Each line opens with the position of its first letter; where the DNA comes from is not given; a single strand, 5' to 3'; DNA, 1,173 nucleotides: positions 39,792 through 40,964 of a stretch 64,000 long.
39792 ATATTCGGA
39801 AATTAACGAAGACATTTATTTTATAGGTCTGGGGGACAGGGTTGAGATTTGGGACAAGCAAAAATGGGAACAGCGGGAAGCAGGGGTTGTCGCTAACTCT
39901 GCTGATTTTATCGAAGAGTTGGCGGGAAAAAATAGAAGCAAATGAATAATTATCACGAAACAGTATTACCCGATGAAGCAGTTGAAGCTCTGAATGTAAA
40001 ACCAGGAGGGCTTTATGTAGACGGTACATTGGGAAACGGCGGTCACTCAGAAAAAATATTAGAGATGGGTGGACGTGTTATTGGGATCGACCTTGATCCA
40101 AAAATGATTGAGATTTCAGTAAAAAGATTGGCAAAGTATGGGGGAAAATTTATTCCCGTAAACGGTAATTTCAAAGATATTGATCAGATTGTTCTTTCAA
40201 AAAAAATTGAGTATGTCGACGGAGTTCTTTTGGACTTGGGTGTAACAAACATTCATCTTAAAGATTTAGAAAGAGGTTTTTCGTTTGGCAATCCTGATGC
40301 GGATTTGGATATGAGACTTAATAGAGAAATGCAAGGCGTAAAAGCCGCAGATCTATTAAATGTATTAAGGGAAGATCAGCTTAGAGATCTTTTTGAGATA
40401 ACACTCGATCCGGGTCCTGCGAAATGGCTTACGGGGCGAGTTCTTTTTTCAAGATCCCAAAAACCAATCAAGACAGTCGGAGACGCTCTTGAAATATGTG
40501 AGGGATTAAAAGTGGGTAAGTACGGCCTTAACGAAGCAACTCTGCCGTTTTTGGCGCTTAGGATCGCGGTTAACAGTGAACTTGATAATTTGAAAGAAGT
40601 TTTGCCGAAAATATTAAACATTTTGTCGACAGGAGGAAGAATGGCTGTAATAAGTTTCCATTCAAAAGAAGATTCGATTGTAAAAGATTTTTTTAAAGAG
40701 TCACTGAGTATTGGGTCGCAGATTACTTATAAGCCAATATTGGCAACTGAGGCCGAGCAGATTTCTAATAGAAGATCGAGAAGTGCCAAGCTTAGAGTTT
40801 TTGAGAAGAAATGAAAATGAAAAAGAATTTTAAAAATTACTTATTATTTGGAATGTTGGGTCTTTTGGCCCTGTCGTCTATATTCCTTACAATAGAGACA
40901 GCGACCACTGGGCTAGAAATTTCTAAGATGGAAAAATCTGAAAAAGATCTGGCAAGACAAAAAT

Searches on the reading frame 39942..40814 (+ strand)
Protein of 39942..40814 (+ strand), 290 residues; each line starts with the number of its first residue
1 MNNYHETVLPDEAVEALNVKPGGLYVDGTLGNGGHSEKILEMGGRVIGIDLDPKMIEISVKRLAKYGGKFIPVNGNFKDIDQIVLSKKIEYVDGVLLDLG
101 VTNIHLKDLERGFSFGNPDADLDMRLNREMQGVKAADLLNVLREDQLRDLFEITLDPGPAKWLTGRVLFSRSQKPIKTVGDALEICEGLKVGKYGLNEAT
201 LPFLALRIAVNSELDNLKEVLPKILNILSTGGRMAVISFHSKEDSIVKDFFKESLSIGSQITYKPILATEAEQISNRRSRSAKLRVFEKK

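Call 6: search_protein_families(library=pfam, proteins=[window:39942-40814:+], max_evalue=0.01)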
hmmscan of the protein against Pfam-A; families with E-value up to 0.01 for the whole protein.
window:39942-40814:+ (290 aa): 4 families
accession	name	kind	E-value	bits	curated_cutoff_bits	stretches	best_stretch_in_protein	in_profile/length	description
PF01795.25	Methyltransf_5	-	5.5e-75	253.1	27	1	4-290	3-309/309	MraW methylase family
PF13649.12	Methyltransf_25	-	8.7e-05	23.6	27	1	30-81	6-59/97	Methyltransferase domain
PF08241.18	Methyltransf_11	-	0.0021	19.1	21.2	0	30-68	5-43/95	Methyltransferase domain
PF13847.12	Methyltransf_31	-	0.0055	16.8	27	0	31-69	13-54/145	Methyltransferase domain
